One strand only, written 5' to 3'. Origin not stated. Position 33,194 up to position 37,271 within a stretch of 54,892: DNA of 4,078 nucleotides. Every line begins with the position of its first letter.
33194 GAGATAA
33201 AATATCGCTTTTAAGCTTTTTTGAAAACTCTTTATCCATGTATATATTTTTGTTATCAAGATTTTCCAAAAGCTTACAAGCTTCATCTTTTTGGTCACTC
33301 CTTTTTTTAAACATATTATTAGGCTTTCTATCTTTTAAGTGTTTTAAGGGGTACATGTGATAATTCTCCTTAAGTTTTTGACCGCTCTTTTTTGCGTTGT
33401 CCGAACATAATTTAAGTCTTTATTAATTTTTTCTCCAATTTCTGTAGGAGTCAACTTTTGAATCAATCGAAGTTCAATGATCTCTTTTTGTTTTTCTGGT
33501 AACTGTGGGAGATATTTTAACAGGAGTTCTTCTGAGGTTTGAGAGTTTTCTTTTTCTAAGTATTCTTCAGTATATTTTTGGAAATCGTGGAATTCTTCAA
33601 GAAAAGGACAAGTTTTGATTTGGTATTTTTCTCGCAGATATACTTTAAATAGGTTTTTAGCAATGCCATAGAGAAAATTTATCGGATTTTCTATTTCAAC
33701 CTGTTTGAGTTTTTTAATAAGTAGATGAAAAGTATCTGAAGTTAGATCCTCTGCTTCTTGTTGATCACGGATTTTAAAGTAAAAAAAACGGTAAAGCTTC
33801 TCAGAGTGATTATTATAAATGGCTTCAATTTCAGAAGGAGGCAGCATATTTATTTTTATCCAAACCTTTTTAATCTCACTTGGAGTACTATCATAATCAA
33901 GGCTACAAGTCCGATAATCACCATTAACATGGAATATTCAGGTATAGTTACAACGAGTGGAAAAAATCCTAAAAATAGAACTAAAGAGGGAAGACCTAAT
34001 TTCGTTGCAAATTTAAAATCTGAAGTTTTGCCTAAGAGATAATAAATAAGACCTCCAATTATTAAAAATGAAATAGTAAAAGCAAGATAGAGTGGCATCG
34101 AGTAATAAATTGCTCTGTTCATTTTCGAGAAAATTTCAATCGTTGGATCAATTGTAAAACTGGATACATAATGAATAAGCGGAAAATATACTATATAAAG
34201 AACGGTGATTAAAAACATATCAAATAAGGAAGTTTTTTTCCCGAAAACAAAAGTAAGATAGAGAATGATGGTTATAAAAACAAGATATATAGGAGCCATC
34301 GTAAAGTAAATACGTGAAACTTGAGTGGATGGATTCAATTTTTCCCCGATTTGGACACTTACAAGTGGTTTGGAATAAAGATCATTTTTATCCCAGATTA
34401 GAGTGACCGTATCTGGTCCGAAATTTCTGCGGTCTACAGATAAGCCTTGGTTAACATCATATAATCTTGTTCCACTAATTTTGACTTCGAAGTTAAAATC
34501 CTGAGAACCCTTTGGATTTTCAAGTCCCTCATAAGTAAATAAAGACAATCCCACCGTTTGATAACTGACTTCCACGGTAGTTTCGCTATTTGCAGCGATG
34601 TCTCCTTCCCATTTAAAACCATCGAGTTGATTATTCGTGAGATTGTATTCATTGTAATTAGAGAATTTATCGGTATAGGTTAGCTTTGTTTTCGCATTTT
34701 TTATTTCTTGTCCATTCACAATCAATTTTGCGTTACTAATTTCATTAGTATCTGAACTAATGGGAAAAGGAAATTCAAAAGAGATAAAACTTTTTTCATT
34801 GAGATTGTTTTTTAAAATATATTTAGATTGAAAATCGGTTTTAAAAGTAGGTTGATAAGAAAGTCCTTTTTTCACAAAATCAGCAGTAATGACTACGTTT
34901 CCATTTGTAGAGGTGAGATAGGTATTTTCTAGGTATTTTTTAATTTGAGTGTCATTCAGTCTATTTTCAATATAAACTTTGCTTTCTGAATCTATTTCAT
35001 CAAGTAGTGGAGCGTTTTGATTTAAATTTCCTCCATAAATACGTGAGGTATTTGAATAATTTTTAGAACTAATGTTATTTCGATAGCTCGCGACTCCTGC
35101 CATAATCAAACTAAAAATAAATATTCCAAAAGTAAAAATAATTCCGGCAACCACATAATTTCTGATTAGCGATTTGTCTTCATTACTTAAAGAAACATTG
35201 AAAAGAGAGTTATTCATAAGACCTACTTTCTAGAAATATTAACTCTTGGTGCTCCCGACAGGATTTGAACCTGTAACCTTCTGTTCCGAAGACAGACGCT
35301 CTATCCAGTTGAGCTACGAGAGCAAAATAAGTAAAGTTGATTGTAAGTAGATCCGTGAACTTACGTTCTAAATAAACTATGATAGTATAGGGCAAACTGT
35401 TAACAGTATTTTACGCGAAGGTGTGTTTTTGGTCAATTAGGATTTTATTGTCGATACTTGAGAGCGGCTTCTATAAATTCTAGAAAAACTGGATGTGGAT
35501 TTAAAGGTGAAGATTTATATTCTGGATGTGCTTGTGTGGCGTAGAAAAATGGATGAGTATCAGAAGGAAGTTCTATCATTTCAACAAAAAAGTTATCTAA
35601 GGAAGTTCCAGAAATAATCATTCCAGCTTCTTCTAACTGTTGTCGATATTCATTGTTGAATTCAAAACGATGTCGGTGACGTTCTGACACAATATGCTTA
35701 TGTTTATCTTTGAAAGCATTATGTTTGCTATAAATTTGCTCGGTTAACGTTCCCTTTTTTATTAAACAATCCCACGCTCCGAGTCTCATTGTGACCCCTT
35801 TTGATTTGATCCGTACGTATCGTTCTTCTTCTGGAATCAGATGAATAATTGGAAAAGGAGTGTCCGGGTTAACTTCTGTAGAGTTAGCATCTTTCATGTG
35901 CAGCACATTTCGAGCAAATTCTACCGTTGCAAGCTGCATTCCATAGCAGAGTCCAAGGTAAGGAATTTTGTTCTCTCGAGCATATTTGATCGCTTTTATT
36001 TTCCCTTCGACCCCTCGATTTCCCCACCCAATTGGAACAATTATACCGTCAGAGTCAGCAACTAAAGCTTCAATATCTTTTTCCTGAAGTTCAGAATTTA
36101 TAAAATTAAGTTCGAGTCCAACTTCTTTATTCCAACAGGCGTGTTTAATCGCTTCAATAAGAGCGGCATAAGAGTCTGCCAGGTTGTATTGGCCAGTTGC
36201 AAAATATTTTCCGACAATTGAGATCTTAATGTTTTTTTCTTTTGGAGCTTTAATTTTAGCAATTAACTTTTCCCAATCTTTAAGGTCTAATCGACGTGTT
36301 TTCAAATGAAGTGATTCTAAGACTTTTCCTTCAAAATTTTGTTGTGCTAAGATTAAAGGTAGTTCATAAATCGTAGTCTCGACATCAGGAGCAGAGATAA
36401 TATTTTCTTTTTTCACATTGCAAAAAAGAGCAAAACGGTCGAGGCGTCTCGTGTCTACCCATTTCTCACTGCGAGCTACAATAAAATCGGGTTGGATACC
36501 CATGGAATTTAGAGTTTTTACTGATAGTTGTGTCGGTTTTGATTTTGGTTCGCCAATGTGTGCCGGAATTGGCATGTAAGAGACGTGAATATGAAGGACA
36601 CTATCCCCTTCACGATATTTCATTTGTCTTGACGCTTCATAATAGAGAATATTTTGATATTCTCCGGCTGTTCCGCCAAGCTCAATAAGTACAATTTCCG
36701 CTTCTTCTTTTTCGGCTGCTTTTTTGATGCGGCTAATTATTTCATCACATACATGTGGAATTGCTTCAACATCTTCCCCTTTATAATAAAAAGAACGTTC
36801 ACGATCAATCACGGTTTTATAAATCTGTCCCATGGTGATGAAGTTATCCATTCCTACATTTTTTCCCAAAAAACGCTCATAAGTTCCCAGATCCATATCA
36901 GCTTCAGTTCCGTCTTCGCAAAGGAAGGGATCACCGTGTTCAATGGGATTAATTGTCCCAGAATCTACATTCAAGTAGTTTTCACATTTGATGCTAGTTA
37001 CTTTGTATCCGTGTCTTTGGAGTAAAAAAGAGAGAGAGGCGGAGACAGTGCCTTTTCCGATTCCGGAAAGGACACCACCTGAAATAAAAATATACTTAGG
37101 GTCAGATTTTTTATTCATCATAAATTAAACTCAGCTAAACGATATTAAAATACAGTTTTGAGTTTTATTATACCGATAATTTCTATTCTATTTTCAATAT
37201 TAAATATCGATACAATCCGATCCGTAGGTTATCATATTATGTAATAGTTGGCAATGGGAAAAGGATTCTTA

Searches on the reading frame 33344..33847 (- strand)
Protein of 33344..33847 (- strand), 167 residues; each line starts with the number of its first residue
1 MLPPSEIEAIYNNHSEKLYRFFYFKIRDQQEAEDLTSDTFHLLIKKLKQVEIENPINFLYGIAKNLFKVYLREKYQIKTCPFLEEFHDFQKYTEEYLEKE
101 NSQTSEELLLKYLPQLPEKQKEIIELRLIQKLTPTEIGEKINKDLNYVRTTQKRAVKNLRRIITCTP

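Call 90: search_protein_families(library=pfam, proteins=[window:33344-33847:-], max_evalue=0.001)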
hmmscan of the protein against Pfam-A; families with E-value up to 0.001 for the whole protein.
window:33344-33847:- (167 aa): 3 families
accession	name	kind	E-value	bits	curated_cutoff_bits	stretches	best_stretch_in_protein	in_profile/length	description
PF04545.22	Sigma70_r4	-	2.8e-09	36.8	24.1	1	113-160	2-49/50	Sigma-70, region 4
PF04542.20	Sigma70_r2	-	3e-07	30.6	24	1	11-74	2-68/71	Sigma-70 region 2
PF08281.18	Sigma70_r4_2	-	3.2e-07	30.3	25.7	1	107-159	2-54/54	Sigma-70, region 4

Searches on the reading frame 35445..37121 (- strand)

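Call 8: search_protein_families(library=pfam, proteins=[window:35445-37121:-], max_evalue=0.001)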
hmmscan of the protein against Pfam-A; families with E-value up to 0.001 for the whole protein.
window:35445-37121:- (558 aa): 3 families
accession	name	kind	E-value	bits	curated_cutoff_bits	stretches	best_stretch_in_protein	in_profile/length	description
PF06418.20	CTP_synth_N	-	1.8e-93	313.2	26.1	1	9-273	1-265/265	CTP synthase N-terminus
PF00117.34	GATase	-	1.8e-29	103.2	22.8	1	314-551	2-189/190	Glutamine amidotransferase class-I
PF01656.29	CbiA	-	4.4e-07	30.3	25.4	1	19-303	8-78/125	CobQ/CobB/MinD/ParA nucleotide binding domain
